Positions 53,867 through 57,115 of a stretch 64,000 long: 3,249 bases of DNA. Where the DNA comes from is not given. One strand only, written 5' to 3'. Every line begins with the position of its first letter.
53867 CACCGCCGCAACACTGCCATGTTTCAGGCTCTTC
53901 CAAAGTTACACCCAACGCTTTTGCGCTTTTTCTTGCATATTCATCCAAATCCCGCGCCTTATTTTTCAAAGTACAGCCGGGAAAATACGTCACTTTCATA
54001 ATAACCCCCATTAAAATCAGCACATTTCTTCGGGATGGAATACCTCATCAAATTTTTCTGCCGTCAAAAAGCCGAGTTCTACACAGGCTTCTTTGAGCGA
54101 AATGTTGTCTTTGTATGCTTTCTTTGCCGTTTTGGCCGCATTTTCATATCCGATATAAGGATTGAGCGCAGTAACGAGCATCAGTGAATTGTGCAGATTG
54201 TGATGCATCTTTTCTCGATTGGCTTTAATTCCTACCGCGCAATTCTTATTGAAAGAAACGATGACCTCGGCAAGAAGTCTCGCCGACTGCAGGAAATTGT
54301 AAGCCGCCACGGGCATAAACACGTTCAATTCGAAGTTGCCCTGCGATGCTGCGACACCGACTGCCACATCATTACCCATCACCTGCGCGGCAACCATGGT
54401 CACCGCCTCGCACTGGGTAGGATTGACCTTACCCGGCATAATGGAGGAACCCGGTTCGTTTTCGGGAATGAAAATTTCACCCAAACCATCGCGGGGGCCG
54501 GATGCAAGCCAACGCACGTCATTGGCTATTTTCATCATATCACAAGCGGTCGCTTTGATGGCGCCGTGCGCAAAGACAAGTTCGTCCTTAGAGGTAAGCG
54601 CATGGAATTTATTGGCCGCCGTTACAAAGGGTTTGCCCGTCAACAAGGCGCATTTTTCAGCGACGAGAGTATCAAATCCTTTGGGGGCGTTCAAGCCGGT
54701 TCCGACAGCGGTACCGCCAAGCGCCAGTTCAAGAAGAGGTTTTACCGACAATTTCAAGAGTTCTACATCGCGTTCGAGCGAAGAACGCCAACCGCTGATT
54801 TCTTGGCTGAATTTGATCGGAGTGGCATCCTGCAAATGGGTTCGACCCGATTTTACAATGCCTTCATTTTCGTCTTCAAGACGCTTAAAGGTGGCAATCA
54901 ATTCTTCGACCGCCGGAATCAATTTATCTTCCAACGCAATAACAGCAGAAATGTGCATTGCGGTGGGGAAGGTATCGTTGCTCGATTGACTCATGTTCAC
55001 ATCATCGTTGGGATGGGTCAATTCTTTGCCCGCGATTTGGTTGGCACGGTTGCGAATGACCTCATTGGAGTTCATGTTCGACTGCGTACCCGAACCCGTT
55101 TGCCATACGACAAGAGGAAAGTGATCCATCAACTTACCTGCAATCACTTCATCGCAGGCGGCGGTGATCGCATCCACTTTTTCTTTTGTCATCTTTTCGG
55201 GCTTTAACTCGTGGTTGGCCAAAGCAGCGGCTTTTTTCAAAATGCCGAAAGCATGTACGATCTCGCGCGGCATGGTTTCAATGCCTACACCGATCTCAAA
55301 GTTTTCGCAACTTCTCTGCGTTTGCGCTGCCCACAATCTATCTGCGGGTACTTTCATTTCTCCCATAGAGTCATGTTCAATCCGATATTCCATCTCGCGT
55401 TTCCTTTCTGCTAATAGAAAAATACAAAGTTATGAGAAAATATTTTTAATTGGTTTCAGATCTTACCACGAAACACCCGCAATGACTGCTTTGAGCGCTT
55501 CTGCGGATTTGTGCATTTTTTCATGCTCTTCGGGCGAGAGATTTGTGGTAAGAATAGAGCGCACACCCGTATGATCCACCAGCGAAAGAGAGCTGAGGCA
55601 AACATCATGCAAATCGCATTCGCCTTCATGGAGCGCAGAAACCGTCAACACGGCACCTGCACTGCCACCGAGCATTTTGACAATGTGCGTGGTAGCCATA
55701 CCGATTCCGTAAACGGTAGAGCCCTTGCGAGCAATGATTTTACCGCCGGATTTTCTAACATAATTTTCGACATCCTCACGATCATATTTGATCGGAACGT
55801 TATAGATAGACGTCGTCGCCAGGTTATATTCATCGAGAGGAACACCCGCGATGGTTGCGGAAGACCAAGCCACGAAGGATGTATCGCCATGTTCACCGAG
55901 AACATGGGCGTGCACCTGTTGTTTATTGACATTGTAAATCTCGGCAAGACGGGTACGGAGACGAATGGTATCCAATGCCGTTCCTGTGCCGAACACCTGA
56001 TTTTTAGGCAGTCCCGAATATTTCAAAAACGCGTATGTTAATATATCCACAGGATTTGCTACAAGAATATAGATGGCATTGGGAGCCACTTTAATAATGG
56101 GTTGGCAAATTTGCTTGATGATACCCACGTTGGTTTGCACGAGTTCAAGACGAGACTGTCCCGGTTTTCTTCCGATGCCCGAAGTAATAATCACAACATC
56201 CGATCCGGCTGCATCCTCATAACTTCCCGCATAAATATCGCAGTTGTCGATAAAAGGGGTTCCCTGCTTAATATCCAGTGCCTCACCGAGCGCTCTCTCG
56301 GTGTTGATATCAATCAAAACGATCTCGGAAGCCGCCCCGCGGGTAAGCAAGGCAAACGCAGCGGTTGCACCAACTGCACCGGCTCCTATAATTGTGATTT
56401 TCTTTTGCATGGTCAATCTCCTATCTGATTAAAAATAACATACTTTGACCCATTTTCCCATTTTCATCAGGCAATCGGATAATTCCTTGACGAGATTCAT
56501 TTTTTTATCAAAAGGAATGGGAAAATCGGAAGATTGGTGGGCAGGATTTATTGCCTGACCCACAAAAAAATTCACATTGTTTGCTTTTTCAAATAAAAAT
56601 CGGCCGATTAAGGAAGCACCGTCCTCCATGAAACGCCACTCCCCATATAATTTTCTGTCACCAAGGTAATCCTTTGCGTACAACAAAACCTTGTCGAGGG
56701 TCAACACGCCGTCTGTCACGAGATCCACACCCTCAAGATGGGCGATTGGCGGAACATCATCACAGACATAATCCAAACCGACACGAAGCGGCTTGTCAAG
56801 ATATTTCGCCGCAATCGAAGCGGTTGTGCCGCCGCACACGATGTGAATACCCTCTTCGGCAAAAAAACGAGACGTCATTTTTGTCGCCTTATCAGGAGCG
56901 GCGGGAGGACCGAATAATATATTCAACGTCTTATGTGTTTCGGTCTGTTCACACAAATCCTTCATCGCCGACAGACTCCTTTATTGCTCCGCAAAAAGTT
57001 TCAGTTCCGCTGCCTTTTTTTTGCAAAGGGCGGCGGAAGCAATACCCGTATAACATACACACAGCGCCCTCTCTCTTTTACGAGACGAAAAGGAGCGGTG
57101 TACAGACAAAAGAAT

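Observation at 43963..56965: Twelve-gene operon fusing MDH, fumarase, HdrBCA, an MvhD/Flx module, soluble FrdAB and a SucE-like permease: predicted Hdr/Flx-coupled (possibly bifurcating) fumarate reduction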

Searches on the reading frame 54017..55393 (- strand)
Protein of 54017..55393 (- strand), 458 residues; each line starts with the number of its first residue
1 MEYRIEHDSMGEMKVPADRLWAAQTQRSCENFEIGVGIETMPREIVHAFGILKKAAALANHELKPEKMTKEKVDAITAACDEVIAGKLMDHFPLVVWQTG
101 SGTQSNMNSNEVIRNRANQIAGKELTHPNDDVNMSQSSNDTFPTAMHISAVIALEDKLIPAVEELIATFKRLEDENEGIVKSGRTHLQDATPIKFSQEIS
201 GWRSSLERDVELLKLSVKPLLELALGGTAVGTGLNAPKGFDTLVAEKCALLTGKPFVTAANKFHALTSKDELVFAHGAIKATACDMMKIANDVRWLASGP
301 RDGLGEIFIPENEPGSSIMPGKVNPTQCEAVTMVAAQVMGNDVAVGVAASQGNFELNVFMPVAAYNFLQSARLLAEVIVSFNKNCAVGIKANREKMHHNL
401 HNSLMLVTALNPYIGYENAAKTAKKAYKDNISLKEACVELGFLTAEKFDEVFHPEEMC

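Call 3: search_protein_families(library=pfam, proteins=[window:54017-55393:-])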
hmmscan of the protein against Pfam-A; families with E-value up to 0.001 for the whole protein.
window:54017-55393:- (458 aa): 2 families
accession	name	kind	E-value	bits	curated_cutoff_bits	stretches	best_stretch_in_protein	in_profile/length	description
PF00206.25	Lyase_1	-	7.5e-108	361.1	27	1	11-340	1-312/312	Lyase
PF10415.14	FumaraseC_C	-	1.1e-24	87.1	32.5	1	406-458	1-53/54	Fumarase C C-terminus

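Call 5: search_protein_families(library=ncbifam, proteins=[window:54017-55393:-], max_evalue=0.00001)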
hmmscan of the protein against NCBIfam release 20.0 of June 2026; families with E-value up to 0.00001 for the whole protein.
window:54017-55393:- (458 aa): 16 families
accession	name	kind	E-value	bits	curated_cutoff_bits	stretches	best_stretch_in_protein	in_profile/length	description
TIGR00979.1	fumC_II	equivalog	3.3e-211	702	664.75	1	3-457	1-456/458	class II fumarate hydratase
NF009089.0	PRK12425.1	equivalog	2.9e-168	560.5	840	1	4-457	3-457/464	class II fumarate hydratase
NF008909.0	PRK12273.1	subfamily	4.7e-152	507.2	510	1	1-457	3-461/474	aspartate ammonia-lyase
TIGR00839.1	aspA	equivalog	1.9e-134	449.1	681.2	1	4-457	1-456/468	aspartate ammonia-lyase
NF011092.0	PRK14515.1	subfamily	2.4e-116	389.4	876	1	3-457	11-465/479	aspartate ammonia-lyase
TIGR00928.1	purB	equivalog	1.7e-21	76.5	326.2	1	135-414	94-365/436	adenylosuccinate lyase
NF006554.0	PRK09053.1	equivalog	5.4e-18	65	595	1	51-419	31-387/453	3-carboxy-cis,cis-muconate cycloisomerase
TIGR02426.1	protocat_pcaB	equivalog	2.6e-16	59.5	355.75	1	111-339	76-289/338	3-carboxy-cis,cis-muconate cycloisomerase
TIGR00838.1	argH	equivalog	1.6e-13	50.5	279.5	1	130-345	99-304/455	argininosuccinate lyase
NF004631.0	PRK05975.1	equivalog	2.2e-11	43.3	371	1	129-334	99-291/352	3-carboxy-cis,cis-muconate cycloisomerase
NF006500.1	PRK08937.2-4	subfamily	1.3e-10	40.7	626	1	156-397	124-357/448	adenylosuccinate lyase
NF052536.2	CoM_syn_XcbD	exception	3.7e-09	35.8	600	1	151-406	119-366/443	3-sulfopropionylcysteine synthase XcbD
NF008964.0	PRK12308.1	equivalog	7.6e-09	34.5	657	1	136-345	107-306/624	argininosuccinate lyase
NF006764.0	PRK09285.1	equivalog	4.2e-08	32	446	0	123-214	108-199/456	adenylosuccinate lyase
NF052556.1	NtrsucLyaStm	equivalog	1.4e-07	30.7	650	1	129-419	109-406/466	nitrosuccinate lyase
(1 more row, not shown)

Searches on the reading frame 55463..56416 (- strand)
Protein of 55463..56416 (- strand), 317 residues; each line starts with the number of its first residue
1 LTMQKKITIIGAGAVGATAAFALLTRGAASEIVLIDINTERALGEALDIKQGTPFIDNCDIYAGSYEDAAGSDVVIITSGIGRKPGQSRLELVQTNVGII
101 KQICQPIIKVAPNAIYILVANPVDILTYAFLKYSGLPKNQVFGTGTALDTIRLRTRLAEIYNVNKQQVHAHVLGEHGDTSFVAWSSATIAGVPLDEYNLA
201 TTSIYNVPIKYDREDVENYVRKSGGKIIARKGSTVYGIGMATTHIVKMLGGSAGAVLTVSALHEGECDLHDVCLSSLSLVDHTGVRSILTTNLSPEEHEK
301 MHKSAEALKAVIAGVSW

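Call 3: search_protein_families(library=pfam, proteins=[window:55463-56416:-])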
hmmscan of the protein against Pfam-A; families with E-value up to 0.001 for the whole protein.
window:55463-56416:- (317 aa): 4 families
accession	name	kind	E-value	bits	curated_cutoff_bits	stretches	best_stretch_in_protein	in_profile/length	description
PF00056.29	Ldh_1_N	-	2.5e-44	151.2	27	1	6-143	2-141/141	lactate/malate dehydrogenase, NAD binding domain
PF02866.23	Ldh_1_C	-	1.5e-31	110.2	22.6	1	146-313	1-168/174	lactate/malate dehydrogenase, alpha/beta C-terminal domain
PF02056.22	Glyco_hydro_4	-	0.0001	22.4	23.2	0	96-136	120-160/183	Family 4 glycosyl hydrolase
PF03807.23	F420_oxidored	-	0.00026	21.9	21.6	0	6-78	1-66/94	NADP oxidoreductase coenzyme F420-dependent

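Call 5: search_protein_families(library=ncbifam, proteins=[window:55463-56416:-], max_evalue=0.00001)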
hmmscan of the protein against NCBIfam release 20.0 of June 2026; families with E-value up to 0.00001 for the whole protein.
window:55463-56416:- (317 aa): 11 families
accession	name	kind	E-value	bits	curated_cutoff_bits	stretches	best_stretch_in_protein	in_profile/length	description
NF000824.0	PRK00066.1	subfamily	1.8e-103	346.2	339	1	3-314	5-313/316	L-lactate dehydrogenase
TIGR01771.1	L-LDH-NAD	equivalog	3.5e-98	328.6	303.55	1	9-309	1-298/299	L-lactate dehydrogenase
NF004863.0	PRK06223.1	subfamily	8.2e-82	274.8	283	1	4-313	3-305/313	malate dehydrogenase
TIGR01763.1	MalateDH_bact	equivalog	2.1e-60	204.5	351.85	1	5-312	2-302/305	malate dehydrogenase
NF041314.1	Malate_DH_Halo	equivalog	5.9e-53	180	550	1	6-309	3-297/304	malate dehydrogenase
TIGR01772.1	MDH_euk_gproteo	equivalog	7.2e-23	81.3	273.05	1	6-183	1-182/313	malate dehydrogenase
TIGR01759.1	MalateDH-SF1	subfamily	1.9e-12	46.8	345.65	1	54-308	62-320/327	malate dehydrogenase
NF003916.0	PRK05442.1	equivalog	3.8e-12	45.8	271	1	24-310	31-318/328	malate dehydrogenase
TIGR01758.1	MDH_euk_cyt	equivalog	6.3e-09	35.7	470.4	1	70-235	74-238/324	malate dehydrogenase, NAD-dependent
TIGR01756.1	LDH_protist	equivalog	1.5e-07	30.9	486.25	1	65-189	53-180/313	lactate dehydrogenase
TIGR01757.1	Malate-DH_plant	equivalog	2.8e-06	26.3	598.3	1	54-233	103-276/387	malate dehydrogenase, NADP-dependent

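Call 53: search_solved_structures(query=window:55463-56416:-, max_evalue=1e-40, show_alignments=1)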
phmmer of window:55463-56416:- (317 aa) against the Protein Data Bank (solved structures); distinct sequences matched with E-value up to 1e-40: 88 (the best 60 are shown).
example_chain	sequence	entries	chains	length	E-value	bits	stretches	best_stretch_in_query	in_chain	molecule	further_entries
1y6j_A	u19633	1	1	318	3.7e-74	252.9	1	4-313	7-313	L-lactate dehydrogenase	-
1a5z_A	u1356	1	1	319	6.1e-74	252.2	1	6-312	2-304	L-LACTATE DEHYDROGENASE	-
2zqy_A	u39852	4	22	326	5.1e-73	249.2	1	5-313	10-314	L-lactate dehydrogenase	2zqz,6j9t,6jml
6j9s_A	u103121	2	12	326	6.6e-73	248.8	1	5-313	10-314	L-lactate dehydrogenase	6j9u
3wsv_A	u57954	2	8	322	1.3e-72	247.9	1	4-313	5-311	L-lactate dehydrogenase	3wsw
1llc_A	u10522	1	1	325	2.4e-72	247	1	5-313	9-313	L-LACTATE DEHYDROGENASE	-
1lld_A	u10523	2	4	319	1.4e-70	241.2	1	5-313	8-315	L-LACTATE DEHYDROGENASE | L-LACTATE DEHYDROGENASE (T- AND R- STATE TETRAMER COMPLEX)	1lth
4m1q_A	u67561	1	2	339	1.6e-68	234.4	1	4-312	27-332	L-lactate dehydrogenase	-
1ez4_A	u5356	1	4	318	1.8e-68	234.3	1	4-312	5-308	LACTATE DEHYDROGENASE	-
1ldn_A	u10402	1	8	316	1.2e-67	231.6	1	6-313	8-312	L-LACTATE DEHYDROGENASE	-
1ldb_A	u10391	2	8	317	1.2e-67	231.6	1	6-313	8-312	APO-L-LACTATE DEHYDROGENASE | L-LACTATE DEHYDROGENASE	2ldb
4lmr_A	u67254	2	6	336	3.3e-67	230.1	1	6-314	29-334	L-lactate dehydrogenase 1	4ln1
3pqd_A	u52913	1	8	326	3.8e-67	229.9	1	5-312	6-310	L-lactate dehydrogenase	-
9jlo_A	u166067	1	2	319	7.5e-66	225.7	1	5-311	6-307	L-lactate dehydrogenase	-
9dq7_P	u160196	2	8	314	8.9e-66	225.4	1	4-312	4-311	L-lactate dehydrogenase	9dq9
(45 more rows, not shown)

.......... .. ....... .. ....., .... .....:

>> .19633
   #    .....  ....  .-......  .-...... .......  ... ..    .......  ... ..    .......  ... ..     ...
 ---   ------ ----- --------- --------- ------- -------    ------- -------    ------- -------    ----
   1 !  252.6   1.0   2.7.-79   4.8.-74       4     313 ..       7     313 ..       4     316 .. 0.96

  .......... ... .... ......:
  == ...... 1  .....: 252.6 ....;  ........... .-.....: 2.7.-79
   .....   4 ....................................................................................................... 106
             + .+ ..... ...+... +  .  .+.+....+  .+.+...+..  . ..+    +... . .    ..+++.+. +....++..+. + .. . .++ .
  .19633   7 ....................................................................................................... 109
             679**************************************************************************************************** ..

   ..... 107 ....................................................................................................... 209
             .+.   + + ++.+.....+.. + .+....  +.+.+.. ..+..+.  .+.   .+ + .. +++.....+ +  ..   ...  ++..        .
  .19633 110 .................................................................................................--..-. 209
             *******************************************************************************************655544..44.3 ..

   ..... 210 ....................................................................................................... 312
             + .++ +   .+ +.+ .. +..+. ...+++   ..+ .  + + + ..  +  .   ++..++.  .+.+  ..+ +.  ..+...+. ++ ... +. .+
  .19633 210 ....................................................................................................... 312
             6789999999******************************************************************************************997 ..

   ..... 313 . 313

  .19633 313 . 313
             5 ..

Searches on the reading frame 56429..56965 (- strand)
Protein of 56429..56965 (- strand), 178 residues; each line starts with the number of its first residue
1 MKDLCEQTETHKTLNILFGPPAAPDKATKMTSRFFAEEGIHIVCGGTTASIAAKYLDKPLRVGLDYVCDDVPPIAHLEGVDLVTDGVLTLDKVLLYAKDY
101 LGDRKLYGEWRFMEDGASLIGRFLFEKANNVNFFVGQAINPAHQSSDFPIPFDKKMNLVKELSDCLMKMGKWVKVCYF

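Call 3: search_protein_families(library=pfam, proteins=[window:56429-56965:-])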
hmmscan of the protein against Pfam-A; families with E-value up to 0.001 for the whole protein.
window:56429-56965:- (178 aa): 0 families

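Call 5: search_protein_families(library=ncbifam, proteins=[window:56429-56965:-], max_evalue=0.00001)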
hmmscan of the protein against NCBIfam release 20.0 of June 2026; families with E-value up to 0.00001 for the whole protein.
window:56429-56965:- (178 aa): 0 families

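Call 44: search_protein_families(library=pfam, proteins=[window:56429-56965:-], max_evalue=10)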
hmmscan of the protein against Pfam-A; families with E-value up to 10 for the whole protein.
window:56429-56965:- (178 aa): 0 families

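Call 45: search_solved_structures(query=window:56429-56965:-, max_evalue=10)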
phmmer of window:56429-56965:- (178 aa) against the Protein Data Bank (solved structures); distinct sequences matched with E-value up to 10: 0.

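Call 66: find_homologous_proteins(query=window:56429-56965:-, max_evalue=0.001)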
Query window:56429-56965:- (178 aa): 463 proteins with E <= 0.001 among 504 candidates; the best 120 are listed.
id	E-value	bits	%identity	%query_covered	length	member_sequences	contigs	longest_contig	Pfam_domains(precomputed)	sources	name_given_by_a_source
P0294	3.5e-118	410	100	100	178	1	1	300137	-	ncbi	-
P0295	2.8e-71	257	63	100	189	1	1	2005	-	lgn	-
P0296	7.1e-67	243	61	97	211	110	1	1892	-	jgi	jgi:hypothetical protein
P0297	1.5e-66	242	63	97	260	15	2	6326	-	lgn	-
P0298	2.8e-66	241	64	93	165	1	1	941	-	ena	-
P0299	3.7e-66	240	66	93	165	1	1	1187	-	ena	-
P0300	4.0e-66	240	63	97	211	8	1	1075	-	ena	-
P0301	5.2e-66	240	62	97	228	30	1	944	-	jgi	jgi:hypothetical protein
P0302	5.2e-66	240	65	93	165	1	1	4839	-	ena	-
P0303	1.2e-65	239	62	97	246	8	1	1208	-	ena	-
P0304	1.4e-65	238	64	93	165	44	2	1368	-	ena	-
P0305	1.4e-65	238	65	93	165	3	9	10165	-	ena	-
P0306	1.5e-65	238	60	97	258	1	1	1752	-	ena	-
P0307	1.7e-65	238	61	97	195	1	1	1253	-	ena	-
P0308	2.5e-65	238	64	93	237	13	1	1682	-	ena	-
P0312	6.0e-65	236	62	97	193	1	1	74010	-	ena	-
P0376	6.4e-63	230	63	93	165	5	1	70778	-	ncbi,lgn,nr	ncbi:stage II sporulation protein E [Acidaminococcus sp. CAG:917]|nr:stage II sporulation protein E 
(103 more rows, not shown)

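Call 67: find_encoding_contigs(protein=P0376, flank=9000, max_places=1)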
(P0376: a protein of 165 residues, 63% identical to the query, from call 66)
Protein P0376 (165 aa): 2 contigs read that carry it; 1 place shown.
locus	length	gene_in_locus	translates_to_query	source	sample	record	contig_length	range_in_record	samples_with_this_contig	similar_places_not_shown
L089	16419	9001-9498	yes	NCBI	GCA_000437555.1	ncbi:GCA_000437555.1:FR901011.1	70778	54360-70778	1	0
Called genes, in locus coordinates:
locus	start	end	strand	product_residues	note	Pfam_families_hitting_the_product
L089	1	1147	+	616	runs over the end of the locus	PF00149:Metallophos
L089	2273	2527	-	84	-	-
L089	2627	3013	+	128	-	PF00478:IMPDH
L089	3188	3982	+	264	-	PF04909:Amidohydro_2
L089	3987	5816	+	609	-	PF00009:GTP_EFTU, PF01926:MMR_HSR1 (weak), PF22042:EF-G_D2 (faint), PF03144:GTP_EFTU_D2, PF00679:EFG_C, PF21018:BipA_C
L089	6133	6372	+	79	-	PF01257:2Fe-2S_thioredx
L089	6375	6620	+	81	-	PF01257:2Fe-2S_thioredx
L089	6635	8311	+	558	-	PF00037:Fer4 (faint), PF12838:Fer4_7 (weak), PF13237:Fer4_10 (weak), PF14697:Fer4_21 (weak), PF02906:Fe_hyd_lg_C, PF04060:FeS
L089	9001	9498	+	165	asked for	-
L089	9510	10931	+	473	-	PF12797:Fer4_2 (faint), PF12838:Fer4_7, PF00037:Fer4 (weak), PF12837:Fer4_6 (weak), PF13484:Fer4_16 (weak), PF25160:LdpA_Fe-S-bd (weak), PF00037:Fer4 (weak), PF02906:Fe_hyd_lg_C, +2 more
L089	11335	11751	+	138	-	-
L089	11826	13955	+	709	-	PF00171:Aldedh (weak), PF00465:Fe-ADH, PF13685:Fe-ADH_2 (weak), PF25137:ADH_Fe_C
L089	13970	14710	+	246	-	PF01636:APH, PF01163:RIO1 (weak), PF19974:TCAD9 (weak)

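Call 68: find_encoding_contigs(protein=P0312, flank=9000, max_places=1)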
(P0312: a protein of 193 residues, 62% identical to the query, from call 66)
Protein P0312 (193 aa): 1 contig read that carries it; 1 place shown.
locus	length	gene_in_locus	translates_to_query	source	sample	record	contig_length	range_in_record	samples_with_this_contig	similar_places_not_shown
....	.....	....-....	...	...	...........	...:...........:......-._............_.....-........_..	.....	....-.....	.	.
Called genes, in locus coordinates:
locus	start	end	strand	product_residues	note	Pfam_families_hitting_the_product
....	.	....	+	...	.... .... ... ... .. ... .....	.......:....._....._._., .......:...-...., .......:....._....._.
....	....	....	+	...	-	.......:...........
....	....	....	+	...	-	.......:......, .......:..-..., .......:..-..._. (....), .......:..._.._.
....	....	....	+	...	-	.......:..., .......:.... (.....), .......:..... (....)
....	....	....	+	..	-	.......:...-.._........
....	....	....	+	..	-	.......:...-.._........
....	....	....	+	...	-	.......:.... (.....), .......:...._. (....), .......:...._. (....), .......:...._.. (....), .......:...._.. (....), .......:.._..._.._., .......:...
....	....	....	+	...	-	-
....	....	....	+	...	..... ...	-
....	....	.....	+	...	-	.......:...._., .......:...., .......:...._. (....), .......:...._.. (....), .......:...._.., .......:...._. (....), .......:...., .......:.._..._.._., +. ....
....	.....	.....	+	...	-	-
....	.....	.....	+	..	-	-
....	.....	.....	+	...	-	-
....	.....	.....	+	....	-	-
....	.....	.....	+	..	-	-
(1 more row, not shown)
